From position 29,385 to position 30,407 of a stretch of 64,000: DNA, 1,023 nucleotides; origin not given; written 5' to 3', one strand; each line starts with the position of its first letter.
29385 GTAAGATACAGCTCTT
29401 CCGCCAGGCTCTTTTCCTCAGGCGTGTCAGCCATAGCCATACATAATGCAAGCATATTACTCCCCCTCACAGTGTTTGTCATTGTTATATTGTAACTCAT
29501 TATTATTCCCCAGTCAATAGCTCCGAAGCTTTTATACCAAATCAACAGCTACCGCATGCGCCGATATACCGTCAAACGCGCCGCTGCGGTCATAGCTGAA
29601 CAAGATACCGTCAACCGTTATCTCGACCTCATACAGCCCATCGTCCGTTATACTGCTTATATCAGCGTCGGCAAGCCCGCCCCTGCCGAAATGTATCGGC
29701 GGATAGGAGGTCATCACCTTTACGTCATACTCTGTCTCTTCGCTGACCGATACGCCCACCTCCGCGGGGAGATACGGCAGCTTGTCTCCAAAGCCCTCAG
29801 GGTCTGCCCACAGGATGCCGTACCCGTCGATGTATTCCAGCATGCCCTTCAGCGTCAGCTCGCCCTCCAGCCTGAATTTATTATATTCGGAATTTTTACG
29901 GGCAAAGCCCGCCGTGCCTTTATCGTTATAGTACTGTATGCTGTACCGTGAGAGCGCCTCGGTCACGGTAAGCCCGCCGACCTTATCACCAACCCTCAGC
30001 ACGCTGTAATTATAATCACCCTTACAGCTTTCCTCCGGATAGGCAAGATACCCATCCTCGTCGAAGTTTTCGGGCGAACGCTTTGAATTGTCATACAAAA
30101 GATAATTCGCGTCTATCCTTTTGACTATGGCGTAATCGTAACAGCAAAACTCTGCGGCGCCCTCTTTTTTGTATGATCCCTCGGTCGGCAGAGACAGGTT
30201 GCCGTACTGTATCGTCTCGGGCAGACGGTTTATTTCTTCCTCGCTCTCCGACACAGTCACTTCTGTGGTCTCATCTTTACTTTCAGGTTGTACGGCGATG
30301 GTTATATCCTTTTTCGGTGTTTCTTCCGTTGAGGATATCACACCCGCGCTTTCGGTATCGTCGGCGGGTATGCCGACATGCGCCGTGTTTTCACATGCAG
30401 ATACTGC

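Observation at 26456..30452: Lipoprotein - ECF sigma - anti-sigma trio built on an unrecognised ~230-aa extracellular domain (1 + 3 copies)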

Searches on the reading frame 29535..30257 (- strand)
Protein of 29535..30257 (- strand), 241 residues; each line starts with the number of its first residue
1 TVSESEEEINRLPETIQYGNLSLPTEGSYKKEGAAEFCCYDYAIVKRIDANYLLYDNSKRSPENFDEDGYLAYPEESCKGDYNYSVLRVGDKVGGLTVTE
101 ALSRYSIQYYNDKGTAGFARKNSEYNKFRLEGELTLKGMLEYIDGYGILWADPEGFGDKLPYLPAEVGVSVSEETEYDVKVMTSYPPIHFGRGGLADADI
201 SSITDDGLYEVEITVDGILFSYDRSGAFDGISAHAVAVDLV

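Call 9: find_homologous_proteins(query=A1, max_evalue=0.001)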
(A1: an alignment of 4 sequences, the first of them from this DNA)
Query A1 (4 sequences) (241 aa, profile of the alignment): 1 proteins with E <= 0.001 among 4157 candidates.
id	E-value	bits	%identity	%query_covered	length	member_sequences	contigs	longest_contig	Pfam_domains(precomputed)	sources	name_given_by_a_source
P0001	2.1e-98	346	100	100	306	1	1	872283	-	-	-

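Call 13: search_solved_structures(query=A1, max_evalue=10)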
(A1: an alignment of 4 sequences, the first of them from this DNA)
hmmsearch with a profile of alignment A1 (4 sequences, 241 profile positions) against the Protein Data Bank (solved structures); distinct sequences matched with E-value up to 10: 1.
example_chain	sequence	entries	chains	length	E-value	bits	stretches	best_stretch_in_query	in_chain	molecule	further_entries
6esq_E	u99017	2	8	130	1.1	11.8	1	107-180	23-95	Pfam DUF35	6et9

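Call 16: search_protein_representatives(alignment_id=A1)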
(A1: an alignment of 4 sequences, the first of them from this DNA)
Query: 4 sequences, 241 profile positions. Proteins with E-value up to 0.001 (for the whole library): 13; up to 1e-10: 3; up to 1e-30: 3. The best 13 are listed.
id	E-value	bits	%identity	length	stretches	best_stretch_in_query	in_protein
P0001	6.7e-99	346.4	-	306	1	1-241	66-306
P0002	3.3e-77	275.4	-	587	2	9-233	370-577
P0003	5.5e-76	271.4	-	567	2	2-238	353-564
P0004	6.8e-07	45.2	-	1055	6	149-214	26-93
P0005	1.2e-05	41.1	-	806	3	67-235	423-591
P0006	2.2e-05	40.3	-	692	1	26-239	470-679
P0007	4.8e-05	39.1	-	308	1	68-240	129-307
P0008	7.6e-05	38.5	-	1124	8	165-217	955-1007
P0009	8.2e-05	38.4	-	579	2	71-225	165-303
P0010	9.4e-05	38.2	-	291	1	64-219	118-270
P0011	2.2e-04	36.9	-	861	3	72-239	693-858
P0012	3.8e-04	36.2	-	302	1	34-227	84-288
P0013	5.5e-04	35.7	-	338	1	52-238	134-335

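Call 22: find_homologous_proteins(query=A2, max_evalue=0.001)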
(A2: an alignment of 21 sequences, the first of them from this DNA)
Query A2 (21 sequences) (241 aa, profile of the alignment): 5 proteins with E <= 0.001 among 4851 candidates.
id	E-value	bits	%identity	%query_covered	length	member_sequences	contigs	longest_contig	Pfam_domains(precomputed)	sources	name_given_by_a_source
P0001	1.9e-58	216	100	100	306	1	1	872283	-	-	-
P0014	3.4e-24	104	31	45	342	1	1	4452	-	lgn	-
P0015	3.9e-24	103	33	46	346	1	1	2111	-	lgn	-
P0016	4.7e-24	103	32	44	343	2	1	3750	-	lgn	-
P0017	6.6e-24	103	32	41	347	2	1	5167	-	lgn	-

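Call 25: find_related_loci(query=A1, collection=genome_contigs, flank=8000)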
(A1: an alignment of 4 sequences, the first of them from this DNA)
Query A1 (241 aa) in genome_contigs; peptide patterns used: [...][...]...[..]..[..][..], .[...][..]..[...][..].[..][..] (x = any residue, [..] = any of these).
137 stretches matched a pattern, but none encodes a relative of the query by tblastn (E <= 1e-3).

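Call 26: find_encoding_contigs(protein=P0001, flank=3000, max_places=4)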
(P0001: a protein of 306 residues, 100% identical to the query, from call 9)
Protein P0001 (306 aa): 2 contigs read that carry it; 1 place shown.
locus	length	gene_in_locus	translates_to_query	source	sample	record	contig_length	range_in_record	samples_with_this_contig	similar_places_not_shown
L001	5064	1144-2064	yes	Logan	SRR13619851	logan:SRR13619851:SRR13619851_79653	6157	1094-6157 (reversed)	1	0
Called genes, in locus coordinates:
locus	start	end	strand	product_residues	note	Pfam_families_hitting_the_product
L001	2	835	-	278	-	?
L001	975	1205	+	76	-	-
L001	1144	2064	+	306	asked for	-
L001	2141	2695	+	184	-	PF04542:Sigma70_r2, PF08281:Sigma70_r4_2, PF04545:Sigma70_r4 (weak)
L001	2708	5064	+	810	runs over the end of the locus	-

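Call 27: find_encoding_contigs(protein=P0017, flank=10000, max_places=6)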
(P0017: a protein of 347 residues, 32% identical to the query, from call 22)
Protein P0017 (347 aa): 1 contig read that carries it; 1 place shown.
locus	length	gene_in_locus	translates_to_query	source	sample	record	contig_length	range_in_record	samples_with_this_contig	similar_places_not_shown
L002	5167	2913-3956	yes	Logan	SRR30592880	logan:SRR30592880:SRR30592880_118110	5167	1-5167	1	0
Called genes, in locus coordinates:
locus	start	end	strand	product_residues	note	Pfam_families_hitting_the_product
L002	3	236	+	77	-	?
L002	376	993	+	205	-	PF04542:Sigma70_r2 (weak), PF04545:Sigma70_r4, PF08281:Sigma70_r4_2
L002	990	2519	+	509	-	-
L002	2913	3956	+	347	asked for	-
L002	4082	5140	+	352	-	PF01522:Polysacc_deac_1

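Call 28: find_encoding_contigs(protein=P0014, flank=10000, max_places=6)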
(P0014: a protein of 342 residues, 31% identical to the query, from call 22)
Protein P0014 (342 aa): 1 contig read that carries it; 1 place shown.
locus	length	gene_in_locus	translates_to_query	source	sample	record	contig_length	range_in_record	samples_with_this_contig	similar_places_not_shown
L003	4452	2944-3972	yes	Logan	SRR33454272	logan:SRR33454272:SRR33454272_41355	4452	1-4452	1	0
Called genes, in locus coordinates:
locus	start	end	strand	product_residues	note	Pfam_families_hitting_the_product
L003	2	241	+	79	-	?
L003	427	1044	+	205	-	PF04542:Sigma70_r2 (weak), PF04545:Sigma70_r4, PF08281:Sigma70_r4_2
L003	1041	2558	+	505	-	-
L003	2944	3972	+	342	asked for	-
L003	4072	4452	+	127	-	?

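Call 31: find_related_loci(query=A1, collection=metagenome_contigs, flank=8000)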
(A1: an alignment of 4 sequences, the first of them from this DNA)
Query A1 (241 aa) in metagenome_contigs; peptide patterns used: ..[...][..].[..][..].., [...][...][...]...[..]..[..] (x = any residue, [..] = any of these).
244 stretches matched a pattern; 2 encode a relative of the query (tblastn E <= 1e-3); 2 distinct loci.
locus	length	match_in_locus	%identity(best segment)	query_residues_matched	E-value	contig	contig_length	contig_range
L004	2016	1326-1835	27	49-225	8e-7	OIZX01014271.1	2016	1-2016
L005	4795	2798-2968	35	87-143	1e-6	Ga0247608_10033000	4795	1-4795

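Call 37: predict_structure(alignment_id=A2)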
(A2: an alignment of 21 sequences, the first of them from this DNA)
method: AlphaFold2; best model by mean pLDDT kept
length: 241 residues; sequences in the alignment: 21
mean_pLDDT: 89.2   pTM: 0.86
mean pLDDT of the five models: 89.2, 86.9, 85.1, 84.6, 84.3
residues with pLDDT >= 90: 158; 70-90: 63; 50-70: 17; < 50: 3
segments of 3 or more residues with pLDDT < 50: 1-3
pLDDT, mean of each block of 10 residues (from residue 1): 53 92 96 93 94 91 91 68 94 97 94 85 90 97 94 92 86 78 93 87 91 97 89 97 92
secondary structure, 60 per line:
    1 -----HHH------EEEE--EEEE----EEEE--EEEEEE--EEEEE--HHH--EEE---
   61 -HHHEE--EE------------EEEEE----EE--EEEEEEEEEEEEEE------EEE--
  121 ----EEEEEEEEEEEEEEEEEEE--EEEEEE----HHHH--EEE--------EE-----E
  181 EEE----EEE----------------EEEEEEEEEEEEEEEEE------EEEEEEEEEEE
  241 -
elements in order: E15-18 E21-24 E29-32 E35-40 E43-47 E55-57 E83-87 E96-109 E116-118 E125-143 E146-151 H156-159 E162-164 E180-183 E188-190 E207-223 E230-240

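Call 42: fold_search(model_id=the predicted structure, library=pdb)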
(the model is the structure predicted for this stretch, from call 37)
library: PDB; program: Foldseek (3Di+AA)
matches with E <= 10: 356; with E <= 0.001: 0
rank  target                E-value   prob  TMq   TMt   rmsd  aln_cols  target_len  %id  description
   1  4ofp_C                3.6e-02  0.04  0.09  0.10  22.3       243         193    7  Crystal Structure of SYG-2 D3-D4 (released 2014-02-19)
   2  1tg7_A                1.9e-01  0.06  0.14  0.05  20.4       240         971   10  Native structure of beta-galactosidase from Penicillium sp. (released 2004-11-02)
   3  4mbo                  2.1e-01  0.01  0.10  0.09  22.2       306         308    8  1.65 Angstrom Crystal Structure of Serine-rich Repeat Adhesion Glycoprotein (Srr1) from Streptococcus agalactiae (released 2013-11-06)
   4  7n05_H                3.7e-01  0.02  0.12  0.12  21.1       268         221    6  Crystal structure of the F240 antibody fragment bound to the HIV-1 gp41 immunodominant region (released 2022-03-30)
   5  2z4h_A                3.9e-01  0.08  0.19  0.23  25.3       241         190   10  Crystal structure of the Cpx pathway activator NlpE from Escherichia coli (released 2007-09-04)
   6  6jp7_H                4.1e-01  0.03  0.13  0.13  20.6       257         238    8  Human antibody 32D6 Fab in complex with PEG (released 2020-02-05)
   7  3at0_A                4.3e-01  0.02  0.14  0.11  23.9       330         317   10  Structural and biochemical characterization of ClfB:ligand interactions (released 2011-05-04)
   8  9gy2_A                4.8e-01  0.01  0.08  0.04  18.7       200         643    8  Non-Hemolytic Phospholipase C (PLC N) (released 2025-10-15)
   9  2z4i_A                5.7e-01  0.07  0.19  0.22  25.2       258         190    9  Crystal structure of the Cpx pathway activator NlpE from Escherichia coli (released 2007-09-04)
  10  8xk5_A                6.0e-01  0.01  0.10  0.11  22.8       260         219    8  SNB1G11 Fab bound to SFTSV glycoprotein Gn (released 2024-07-10)
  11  7ehg_F                6.7e-01  0.01  0.09  0.12  15.1       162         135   10  Crystal Structure of MiXBM (released 2022-03-30)
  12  2hfg_H                7.1e-01  0.02  0.12  0.13  19.4       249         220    9  Crystal structure of hBR3 bound to CB3s-Fab (released 2006-11-07)
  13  8a44_C                7.1e-01  0.01  0.10  0.12  18.2       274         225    7  Plasmodium vivax Duffy binding protein region II bound the DARC ectodomain and monoclonal antibody DB1 (released 2023-06-07)
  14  9ijj_P                7.9e-01  0.02  0.13  0.08  24.6       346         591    6  In situ structure of the central apparatus in mouse sperm axoneme. (released 2025-06-04)
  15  7ehg_E                7.9e-01  0.01  0.09  0.12  15.1       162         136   10  Crystal Structure of MiXBM (released 2022-03-30)
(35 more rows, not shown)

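Call 48: find_encoding_contigs(protein=P0003, flank=10000, max_places=4)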
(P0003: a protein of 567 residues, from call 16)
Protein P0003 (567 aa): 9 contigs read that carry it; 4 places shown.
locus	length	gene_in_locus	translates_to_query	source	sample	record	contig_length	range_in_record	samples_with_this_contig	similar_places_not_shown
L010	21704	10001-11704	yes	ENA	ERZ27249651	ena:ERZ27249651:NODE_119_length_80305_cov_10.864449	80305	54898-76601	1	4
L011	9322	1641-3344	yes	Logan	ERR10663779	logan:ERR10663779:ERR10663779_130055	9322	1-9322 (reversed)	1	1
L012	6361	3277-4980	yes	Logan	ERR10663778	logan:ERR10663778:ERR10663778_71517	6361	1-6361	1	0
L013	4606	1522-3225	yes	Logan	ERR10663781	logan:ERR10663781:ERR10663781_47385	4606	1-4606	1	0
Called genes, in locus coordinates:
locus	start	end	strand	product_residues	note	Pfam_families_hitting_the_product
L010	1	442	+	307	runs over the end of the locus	PF03547:Mem_trans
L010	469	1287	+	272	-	PF02110:HK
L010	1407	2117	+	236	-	PF13240:Zn_Ribbon_1, PF13248:Zn_ribbon_3 (weak)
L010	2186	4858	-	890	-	PF00005:ABC_tran, PF02687:FtsX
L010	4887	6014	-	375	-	PF00672:HAMP, PF00512:HisKA, PF02518:HATPase_c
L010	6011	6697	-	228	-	PF00072:Response_reg, PF00486:Trans_reg_C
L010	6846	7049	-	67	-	PF01197:Ribosomal_L31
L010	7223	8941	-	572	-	PF02878:PGM_PMM_I, PF02879:PGM_PMM_II, PF02880:PGM_PMM_III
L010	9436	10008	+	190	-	PF04542:Sigma70_r2, PF08281:Sigma70_r4_2 (weak)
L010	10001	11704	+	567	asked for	-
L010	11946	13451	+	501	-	PF13541:ChlI, PF00158:Sigma54_activat (faint), PF00493:MCM (faint), PF01078:Mg_chelatase, PF07728:AAA_5, PF13335:Mg_chelatase_C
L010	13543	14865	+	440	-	PF00639:Rotamase (weak)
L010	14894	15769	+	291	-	PF13353:Fer4_12 (weak), PF04055:Radical_SAM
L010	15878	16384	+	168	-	PF06177:QueT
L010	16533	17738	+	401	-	PF00155:Aminotran_1_2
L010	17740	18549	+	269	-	PF02698:DUF218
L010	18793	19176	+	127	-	PF00072:Response_reg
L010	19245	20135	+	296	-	PF10415:FumaraseC_C (faint)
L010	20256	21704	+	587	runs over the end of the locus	PF02690:Na_Pi_cotrans, PF01895:PhoU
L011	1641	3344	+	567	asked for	-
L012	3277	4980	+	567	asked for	-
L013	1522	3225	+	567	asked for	-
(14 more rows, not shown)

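Call 49: list_cluster_members(proteins=[P0002, P0003, P0005, P0007, P0009, P0010, P0011, P0013, P0006, P0012])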
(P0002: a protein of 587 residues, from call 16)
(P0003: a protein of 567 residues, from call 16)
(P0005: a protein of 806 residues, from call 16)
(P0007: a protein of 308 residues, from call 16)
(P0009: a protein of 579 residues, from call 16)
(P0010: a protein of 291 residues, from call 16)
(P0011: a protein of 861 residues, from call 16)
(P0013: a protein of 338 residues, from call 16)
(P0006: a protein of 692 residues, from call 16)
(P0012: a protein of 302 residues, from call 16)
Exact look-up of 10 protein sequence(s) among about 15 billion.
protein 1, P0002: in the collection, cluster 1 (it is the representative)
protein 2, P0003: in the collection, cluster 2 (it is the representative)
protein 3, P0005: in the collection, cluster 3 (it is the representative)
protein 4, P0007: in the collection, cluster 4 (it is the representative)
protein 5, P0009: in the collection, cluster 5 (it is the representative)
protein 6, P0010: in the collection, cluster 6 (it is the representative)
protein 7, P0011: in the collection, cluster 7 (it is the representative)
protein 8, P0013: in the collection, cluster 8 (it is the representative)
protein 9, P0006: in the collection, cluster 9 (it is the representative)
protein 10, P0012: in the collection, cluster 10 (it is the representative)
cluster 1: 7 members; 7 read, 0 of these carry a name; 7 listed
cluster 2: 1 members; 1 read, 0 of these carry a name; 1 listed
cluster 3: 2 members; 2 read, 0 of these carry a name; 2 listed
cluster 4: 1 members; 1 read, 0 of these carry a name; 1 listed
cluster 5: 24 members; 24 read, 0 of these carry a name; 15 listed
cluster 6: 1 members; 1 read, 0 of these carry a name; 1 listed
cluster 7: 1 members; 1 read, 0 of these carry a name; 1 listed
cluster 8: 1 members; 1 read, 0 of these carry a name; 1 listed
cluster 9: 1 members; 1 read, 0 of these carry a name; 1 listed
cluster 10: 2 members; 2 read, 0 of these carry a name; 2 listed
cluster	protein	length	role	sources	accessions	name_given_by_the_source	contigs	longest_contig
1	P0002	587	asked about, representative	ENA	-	-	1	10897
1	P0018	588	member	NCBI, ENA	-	-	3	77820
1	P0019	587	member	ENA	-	-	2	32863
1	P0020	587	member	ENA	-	-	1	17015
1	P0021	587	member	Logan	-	-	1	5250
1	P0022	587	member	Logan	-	-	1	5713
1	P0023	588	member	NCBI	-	-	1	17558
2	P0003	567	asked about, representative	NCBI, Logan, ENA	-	-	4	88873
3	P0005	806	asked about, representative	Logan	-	-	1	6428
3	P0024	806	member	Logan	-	-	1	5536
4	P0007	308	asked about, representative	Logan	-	-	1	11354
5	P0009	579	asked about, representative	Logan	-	-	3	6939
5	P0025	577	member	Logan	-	-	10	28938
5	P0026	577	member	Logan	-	-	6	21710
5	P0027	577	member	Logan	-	-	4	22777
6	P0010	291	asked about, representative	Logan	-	-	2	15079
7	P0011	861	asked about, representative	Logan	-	-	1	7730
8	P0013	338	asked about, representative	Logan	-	-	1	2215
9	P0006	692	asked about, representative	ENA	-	-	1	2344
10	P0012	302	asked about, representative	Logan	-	-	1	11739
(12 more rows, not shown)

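Call 51: find_encoding_contigs(protein=P0018, flank=10000, max_places=3)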
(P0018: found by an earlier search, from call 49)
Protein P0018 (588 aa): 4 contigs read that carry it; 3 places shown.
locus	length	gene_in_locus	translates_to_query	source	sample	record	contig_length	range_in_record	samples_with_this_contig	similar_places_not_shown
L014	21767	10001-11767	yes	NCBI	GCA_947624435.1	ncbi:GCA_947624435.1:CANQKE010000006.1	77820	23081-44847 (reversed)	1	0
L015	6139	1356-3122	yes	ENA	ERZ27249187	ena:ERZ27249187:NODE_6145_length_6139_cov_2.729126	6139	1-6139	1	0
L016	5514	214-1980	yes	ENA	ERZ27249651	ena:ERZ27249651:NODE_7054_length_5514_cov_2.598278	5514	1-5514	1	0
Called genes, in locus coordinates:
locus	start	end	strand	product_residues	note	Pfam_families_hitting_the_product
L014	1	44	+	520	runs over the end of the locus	PF01547:SBP_bac_1, PF13416:SBP_bac_8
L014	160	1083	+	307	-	PF03547:Mem_trans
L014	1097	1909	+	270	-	PF02110:HK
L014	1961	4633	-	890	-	PF00005:ABC_tran, PF02687:FtsX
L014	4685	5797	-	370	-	PF00672:HAMP, PF00512:HisKA, PF02518:HATPase_c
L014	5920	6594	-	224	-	PF00072:Response_reg, PF00486:Trans_reg_C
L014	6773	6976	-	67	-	PF01197:Ribosomal_L31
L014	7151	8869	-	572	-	PF02878:PGM_PMM_I, PF02879:PGM_PMM_II, PF02880:PGM_PMM_III, PF00408:PGM_PMM_IV (faint)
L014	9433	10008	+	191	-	PF04542:Sigma70_r2, PF08281:Sigma70_r4_2, PF04545:Sigma70_r4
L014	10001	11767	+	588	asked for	-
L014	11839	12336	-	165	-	PF06177:QueT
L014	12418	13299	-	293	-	PF04055:Radical_SAM (weak)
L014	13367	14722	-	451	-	PF00639:Rotamase (faint), PF13145:Rotamase_2 (weak)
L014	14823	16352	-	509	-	PF13541:ChlI, PF01078:Mg_chelatase, PF00158:Sigma54_activat (faint), PF00493:MCM (faint), PF07728:AAA_5, PF13335:Mg_chelatase_C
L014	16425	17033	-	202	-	PF01863:YgjP-like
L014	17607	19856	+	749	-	PF14870:PSII_BNR (faint), PF13088:BNR_2 (faint), PF24316:Tli3 (faint), PF02012:BNR (faint), PF15902:Sortilin-Vps10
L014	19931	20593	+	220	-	PF00702:Hydrolase, PF12710:HAD (weak), PF13344:Hydrolase_6 (faint), PF13419:HAD_2, PF13242:Hydrolase_like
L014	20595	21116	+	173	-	PF01782:RimM, PF05239:PRC, PF24986:PRC_RimM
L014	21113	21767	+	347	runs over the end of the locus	PF01746:tRNA_m1G_MT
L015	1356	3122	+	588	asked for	-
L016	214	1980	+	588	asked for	-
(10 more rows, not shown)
